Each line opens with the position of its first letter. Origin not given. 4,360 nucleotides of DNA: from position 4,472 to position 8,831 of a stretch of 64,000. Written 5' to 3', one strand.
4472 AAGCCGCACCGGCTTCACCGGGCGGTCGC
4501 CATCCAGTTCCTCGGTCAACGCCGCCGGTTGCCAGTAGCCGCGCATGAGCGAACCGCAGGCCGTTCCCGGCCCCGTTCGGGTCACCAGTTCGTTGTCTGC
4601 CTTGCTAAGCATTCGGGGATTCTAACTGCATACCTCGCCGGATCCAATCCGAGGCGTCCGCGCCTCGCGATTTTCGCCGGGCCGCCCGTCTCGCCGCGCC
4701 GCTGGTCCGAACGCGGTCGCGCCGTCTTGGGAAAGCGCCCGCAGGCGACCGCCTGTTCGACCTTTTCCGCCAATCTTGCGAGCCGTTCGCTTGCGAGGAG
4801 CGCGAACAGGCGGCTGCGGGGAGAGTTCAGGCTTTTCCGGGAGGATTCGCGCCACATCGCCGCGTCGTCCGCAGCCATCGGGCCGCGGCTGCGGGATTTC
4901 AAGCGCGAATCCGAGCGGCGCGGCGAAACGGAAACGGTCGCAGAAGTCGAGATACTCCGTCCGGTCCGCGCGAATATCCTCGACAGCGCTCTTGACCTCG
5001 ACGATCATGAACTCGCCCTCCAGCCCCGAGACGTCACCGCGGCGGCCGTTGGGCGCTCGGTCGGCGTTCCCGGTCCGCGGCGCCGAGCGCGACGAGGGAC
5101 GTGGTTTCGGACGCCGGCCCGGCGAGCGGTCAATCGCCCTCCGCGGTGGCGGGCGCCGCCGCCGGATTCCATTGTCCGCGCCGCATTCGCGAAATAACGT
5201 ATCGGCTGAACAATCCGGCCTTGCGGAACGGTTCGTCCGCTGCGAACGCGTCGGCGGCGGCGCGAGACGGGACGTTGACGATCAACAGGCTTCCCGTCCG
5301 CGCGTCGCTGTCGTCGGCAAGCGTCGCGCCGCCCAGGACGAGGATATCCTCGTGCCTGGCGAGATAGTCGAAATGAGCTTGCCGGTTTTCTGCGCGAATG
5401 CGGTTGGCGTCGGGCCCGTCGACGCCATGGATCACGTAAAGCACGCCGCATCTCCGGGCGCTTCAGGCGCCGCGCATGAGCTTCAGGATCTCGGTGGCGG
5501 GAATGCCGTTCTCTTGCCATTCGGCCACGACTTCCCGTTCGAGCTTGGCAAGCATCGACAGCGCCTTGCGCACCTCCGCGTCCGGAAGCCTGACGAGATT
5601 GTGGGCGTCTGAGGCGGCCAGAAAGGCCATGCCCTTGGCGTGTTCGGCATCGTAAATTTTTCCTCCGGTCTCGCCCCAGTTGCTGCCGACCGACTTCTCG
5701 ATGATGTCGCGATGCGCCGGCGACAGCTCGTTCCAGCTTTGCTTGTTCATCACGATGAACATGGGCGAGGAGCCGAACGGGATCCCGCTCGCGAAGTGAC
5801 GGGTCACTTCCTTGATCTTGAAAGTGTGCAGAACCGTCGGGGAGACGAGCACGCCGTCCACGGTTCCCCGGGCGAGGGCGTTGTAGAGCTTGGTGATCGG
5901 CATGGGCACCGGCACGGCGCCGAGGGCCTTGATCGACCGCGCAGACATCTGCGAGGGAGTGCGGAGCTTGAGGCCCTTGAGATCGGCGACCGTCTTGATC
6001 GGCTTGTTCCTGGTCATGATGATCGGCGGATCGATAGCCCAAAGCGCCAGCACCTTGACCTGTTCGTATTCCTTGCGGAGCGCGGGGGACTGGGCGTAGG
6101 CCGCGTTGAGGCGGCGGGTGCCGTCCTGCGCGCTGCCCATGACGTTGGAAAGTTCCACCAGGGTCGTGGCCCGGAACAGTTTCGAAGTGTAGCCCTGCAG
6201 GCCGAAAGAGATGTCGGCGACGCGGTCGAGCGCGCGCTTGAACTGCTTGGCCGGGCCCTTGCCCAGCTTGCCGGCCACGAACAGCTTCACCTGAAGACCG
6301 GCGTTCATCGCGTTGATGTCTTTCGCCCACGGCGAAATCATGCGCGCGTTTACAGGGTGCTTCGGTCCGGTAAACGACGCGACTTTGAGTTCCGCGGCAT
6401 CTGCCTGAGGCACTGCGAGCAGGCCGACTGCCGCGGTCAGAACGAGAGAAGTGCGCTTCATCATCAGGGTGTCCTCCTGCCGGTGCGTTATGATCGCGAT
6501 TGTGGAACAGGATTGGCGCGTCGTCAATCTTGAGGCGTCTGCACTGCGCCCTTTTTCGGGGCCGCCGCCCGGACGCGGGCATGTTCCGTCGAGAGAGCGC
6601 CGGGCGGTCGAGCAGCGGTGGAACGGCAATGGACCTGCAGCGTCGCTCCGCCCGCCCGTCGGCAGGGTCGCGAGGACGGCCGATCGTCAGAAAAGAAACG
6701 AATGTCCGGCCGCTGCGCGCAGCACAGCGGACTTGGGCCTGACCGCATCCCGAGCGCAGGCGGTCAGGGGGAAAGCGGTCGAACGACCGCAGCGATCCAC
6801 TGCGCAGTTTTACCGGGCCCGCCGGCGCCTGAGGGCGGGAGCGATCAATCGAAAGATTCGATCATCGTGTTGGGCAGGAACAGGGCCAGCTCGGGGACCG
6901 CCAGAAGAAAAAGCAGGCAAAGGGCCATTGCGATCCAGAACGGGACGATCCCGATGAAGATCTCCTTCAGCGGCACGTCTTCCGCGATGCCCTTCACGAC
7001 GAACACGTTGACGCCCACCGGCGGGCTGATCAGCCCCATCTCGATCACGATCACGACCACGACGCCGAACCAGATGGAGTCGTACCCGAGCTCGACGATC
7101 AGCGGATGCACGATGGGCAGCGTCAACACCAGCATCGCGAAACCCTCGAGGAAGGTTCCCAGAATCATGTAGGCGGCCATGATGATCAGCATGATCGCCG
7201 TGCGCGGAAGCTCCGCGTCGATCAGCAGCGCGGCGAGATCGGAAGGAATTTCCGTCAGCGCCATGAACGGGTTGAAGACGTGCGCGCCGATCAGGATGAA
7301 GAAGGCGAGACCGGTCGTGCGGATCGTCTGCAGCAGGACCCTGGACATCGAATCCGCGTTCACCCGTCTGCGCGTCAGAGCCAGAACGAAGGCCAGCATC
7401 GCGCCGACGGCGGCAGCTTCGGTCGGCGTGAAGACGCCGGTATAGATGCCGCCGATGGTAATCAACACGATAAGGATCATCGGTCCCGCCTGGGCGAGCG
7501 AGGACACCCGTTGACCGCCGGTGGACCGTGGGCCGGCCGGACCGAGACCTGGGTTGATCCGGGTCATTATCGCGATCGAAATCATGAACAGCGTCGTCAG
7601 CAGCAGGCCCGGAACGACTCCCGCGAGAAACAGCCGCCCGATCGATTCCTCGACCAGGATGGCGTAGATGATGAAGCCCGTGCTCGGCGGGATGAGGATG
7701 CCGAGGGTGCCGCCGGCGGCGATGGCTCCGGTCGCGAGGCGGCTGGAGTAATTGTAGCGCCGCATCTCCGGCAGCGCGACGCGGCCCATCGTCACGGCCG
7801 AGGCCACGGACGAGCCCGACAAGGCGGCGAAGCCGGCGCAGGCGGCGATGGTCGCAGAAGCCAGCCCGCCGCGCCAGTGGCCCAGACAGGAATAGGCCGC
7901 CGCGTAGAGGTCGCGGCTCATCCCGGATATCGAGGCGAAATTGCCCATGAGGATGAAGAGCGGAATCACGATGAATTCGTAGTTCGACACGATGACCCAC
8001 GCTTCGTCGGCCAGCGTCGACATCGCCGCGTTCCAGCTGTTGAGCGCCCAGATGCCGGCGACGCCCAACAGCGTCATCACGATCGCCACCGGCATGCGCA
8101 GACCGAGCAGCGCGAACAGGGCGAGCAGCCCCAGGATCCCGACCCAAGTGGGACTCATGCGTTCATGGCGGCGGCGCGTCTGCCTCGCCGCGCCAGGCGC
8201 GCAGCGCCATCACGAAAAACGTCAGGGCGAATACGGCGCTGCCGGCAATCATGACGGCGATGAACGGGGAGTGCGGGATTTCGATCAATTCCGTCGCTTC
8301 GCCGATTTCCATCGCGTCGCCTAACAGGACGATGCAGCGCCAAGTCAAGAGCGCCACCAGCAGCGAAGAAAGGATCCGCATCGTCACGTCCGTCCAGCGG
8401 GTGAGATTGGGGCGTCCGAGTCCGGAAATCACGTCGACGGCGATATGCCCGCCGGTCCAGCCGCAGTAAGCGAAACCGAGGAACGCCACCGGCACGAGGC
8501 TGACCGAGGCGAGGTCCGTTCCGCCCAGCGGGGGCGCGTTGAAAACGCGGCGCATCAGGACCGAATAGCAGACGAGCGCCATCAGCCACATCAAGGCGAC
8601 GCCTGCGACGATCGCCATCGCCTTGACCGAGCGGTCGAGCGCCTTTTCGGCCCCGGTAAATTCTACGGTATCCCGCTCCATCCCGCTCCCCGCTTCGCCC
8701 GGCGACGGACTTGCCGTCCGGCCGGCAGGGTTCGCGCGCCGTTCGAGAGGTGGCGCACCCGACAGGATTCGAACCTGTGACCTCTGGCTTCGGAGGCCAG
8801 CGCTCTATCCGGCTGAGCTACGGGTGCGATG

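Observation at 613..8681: Candidate gamma-glutamylation-dependent catabolic module: TRAP dctQMP, YciI, alpha-only Rieske oxygenase, GS-like ligase and MFS exporter on one strand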

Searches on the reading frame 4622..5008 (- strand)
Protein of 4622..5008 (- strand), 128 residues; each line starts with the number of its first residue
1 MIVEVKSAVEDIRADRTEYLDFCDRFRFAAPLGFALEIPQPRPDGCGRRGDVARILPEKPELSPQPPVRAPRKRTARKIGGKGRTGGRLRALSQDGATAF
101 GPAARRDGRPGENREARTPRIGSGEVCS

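Call 38: search_protein_families(library=pfam, proteins=[window:4622-5008:-], max_evalue=0.001)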
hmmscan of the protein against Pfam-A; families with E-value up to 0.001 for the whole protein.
window:4622-5008:- (128 aa): 1 family
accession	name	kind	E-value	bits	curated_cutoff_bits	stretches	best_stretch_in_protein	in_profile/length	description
PF06319.18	MmcB-like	-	9.5e-07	29.1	22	1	1-39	56-96/148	DNA repair protein MmcB-like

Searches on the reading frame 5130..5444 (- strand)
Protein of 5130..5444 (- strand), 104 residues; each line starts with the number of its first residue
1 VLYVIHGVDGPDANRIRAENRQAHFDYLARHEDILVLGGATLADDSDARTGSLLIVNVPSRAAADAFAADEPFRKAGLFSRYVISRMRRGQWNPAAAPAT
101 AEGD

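Call 7: search_protein_families(library=pfam, proteins=[window:5130-5444:-], max_evalue=0.01)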
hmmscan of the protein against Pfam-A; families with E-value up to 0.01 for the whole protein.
window:5130-5444:- (104 aa): 1 family
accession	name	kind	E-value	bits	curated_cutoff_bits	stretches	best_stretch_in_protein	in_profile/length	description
PF03795.20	YCII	-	2.7e-17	63.4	24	1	1-87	1-94/95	YCII-related domain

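Call 8: search_protein_families(library=ncbifam, proteins=[window:5130-5444:-], max_evalue=0.01)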
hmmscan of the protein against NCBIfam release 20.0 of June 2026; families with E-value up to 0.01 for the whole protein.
window:5130-5444:- (104 aa): 7 families
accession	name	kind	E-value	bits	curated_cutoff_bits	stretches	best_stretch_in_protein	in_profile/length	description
NF009503.0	PRK12863.1-3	equivalog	3.6e-22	78.5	145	1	1-90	1-90/98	YciI-like protein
NF009502.0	PRK12863.1-1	equivalog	2e-15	56.9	137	1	1-94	1-93/96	YciI-like protein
NF009507.0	PRK12865.1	equivalog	1.2e-11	44.7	149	1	1-83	1-84/97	YciI-like protein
NF009504.0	PRK12863.1-4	equivalog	4.1e-11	42.8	134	1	2-84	3-88/97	YciI-like protein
NF008473.0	PRK11370.1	equivalog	8.8e-10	38.8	111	1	1-87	1-94/99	YciI family protein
NF009508.0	PRK12866.1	equivalog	1.6e-06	28.2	108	1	11-86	11-84/97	YciI-like protein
NF009505.0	PRK12863.1-6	equivalog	7.5e-05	23.1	171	1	3-82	4-88/100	YciI-like protein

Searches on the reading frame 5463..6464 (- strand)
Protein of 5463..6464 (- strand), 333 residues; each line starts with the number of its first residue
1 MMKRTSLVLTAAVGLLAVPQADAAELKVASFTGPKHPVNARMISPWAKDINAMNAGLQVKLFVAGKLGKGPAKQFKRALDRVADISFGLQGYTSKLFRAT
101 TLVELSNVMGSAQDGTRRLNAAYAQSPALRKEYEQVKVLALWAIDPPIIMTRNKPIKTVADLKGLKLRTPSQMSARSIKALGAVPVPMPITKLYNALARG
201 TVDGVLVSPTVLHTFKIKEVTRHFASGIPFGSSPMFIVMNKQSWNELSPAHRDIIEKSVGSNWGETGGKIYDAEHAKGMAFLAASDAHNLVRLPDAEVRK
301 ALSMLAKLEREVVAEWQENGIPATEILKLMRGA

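Call 7: search_protein_families(library=pfam, proteins=[window:5463-6464:-], max_evalue=0.01)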
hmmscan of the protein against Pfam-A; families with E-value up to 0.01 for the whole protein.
window:5463-6464:- (333 aa): 1 family
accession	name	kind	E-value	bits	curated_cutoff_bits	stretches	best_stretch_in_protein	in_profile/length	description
PF03480.18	DctP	-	1.1e-35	123.8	23.4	1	30-288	3-258/286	Bacterial extracellular solute-binding protein, family 7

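Call 8: search_protein_families(library=ncbifam, proteins=[window:5463-6464:-], max_evalue=0.01)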
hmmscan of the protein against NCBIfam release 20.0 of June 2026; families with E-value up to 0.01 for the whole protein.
window:5463-6464:- (333 aa): 3 families
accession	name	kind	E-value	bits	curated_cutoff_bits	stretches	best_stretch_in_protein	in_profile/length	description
TIGR00787.1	dctP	subfamily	2.8e-23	82.7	175.05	1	58-259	31-231/257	DctP family TRAP transporter solute-binding subunit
NF037995.1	TRAP_S1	subfamily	1.7e-21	76.8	50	1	46-259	19-231/271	TRAP transporter substrate-binding protein DctP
TIGR01728.1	SsuA_fam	subfamily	0.0013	18.1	163.5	0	136-245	72-196/290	aliphatic sulfonate ABC transporter substrate-binding protein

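Call 45: search_solved_structures(query=window:5463-6464:-, max_evalue=0.00001)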
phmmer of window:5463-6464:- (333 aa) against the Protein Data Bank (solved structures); distinct sequences matched with E-value up to 0.00001: 86 (the best 60 are shown).
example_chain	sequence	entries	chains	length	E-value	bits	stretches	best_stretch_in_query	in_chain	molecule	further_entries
5im2_A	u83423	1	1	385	4.1e-38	134.9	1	2-329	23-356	Twin-arginine translocation pathway signal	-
5i5p_A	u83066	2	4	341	5.8e-35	124.5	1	26-322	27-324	TRAP TRANSPORTER SOLUTE BINDING PROTEIN | TRAP solute Binding Protein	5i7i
5iga_A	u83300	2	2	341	1.5e-33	119.8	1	26-302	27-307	TRAP TRANSPORTER SOLUTE BINDING PROTEIN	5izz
4p56_A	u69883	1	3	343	5.3e-28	101.7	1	23-299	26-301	Putative extracellular solute-binding protein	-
7nsw_AAA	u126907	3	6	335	3.7e-23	85.7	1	26-322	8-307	TRAP dicarboxylate transporter-DctP subunit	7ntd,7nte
7nrr_AAA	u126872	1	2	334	4e-23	85.7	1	27-322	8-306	TRAP dicarboxylate transporter-DctP subunit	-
7nr2_AAA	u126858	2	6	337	9.8e-23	84.4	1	39-325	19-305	TRAP dicarboxylate transporter, DctP subunit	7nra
4n6d_A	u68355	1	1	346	1.1e-21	80.9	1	9-302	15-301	TRAP dicarboxylate transporter-DctP subunit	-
4nap_A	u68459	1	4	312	8e-18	68.2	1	42-298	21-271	Extracellular solute-binding protein, family 7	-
4pgn_A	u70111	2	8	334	8.6e-18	68.1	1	41-298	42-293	Extracellular solute-binding protein, family 7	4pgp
7nqg_AAA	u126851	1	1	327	4.1e-16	62.6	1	18-300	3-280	TrapT family, dctP subunit, C4-dicarboxylate periplasmic binding protein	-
4p47_A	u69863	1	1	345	5e-16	62.3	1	16-258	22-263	TRAP dicarboxylate transporter, DctP subunit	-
9fve_A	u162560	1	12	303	2.6e-14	56.7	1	150-304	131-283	Sialic acid-binding periplasmic protein SiaP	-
7a5c_A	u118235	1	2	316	2.9e-14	56.5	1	149-304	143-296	Sialic acid-binding periplasmic protein SiaP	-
7a5q_A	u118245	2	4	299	2.9e-14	56.5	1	150-304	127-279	DctP family TRAP transporter solute-binding subunit | Sialic acid-binding periplasmic protein SiaP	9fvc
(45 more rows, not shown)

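Call 92: predict_structure(protein=window:5463-6464:-)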
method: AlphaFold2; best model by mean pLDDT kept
length: 333 residues; sequences in the alignment: 1
mean_pLDDT: 34.5   pTM: 0.22
mean pLDDT of the five models: 34.5, 33.1, 32.1, 31.3, 30.0
residues with pLDDT >= 90: 0; 70-90: 11; 50-70: 16; < 50: 306
segments of 3 or more residues with pLDDT < 50: 1-301, 329-333
pLDDT, mean of each block of 10 residues (from residue 1): 25 27 27 28 29 30 32 40 28 32 30 38 38 28 29 30 29 28 31 37 35 29 25 33 40 39 32 33 26 41 58 73 59 42
secondary structure, 60 per line:
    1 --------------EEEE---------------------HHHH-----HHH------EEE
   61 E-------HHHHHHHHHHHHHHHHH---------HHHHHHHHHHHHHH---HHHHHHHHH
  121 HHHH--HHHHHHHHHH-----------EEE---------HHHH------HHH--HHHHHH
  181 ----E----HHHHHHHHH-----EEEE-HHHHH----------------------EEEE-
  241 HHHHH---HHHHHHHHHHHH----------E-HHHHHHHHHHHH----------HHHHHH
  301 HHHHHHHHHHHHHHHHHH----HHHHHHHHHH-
elements in order: E15-18 H40-43 E58-61 H69-85 H95-108 H112-124 H127-136 E148-150 H160-163 H175-180 H190-198 E204-207 H209-213 E236-239 H241-245 H249-260 H273-284 H295-318 H323-332

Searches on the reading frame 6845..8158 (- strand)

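Call 7: search_protein_families(library=pfam, proteins=[window:6845-8158:-], max_evalue=0.01)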
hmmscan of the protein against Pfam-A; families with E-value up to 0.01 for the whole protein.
window:6845-8158:- (437 aa): 1 family
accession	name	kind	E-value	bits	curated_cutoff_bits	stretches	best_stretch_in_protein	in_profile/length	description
PF06808.19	DctM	-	4.3e-97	326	23.8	1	12-424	2-413/413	Tripartite ATP-independent periplasmic transporter, DctM component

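Call 8: search_protein_families(library=ncbifam, proteins=[window:6845-8158:-], max_evalue=0.01)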
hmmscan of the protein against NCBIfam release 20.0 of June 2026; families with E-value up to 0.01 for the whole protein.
window:6845-8158:- (437 aa): 3 families
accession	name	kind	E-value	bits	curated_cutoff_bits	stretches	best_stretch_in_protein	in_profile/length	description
TIGR00786.1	dctM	subfamily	1.5e-97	327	268.45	1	22-429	2-405/405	TRAP transporter large permease subunit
NF011634.1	PRK15060.1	equivalog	1.1e-47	163.1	800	1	12-425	8-417/425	2,3-diketo-L-gulonate TRAP transporter large permease YiaN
TIGR02123.1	TRAP_fused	subfamily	1.7e-21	76.6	320.65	1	63-428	169-536/615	TRAP transporter fused permease subunit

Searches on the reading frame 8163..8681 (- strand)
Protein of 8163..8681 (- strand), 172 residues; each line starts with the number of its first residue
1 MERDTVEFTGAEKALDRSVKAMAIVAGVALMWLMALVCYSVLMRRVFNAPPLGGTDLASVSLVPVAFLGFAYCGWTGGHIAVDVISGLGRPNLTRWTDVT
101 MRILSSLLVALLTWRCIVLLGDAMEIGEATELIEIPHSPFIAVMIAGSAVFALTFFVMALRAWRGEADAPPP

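Call 7: search_protein_families(library=pfam, proteins=[window:8163-8681:-], max_evalue=0.01)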
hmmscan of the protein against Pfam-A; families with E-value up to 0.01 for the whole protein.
window:8163-8681:- (172 aa): 1 family
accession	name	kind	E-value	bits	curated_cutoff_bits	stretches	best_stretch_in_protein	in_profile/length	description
PF04290.18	DctQ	-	5.9e-21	75.2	28.3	1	33-164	1-131/132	Tripartite ATP-independent periplasmic transporters, DctQ component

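Call 8: search_protein_families(library=ncbifam, proteins=[window:8163-8681:-], max_evalue=0.01)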
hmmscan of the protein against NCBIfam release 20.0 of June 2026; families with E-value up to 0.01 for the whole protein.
window:8163-8681:- (172 aa): 0 families
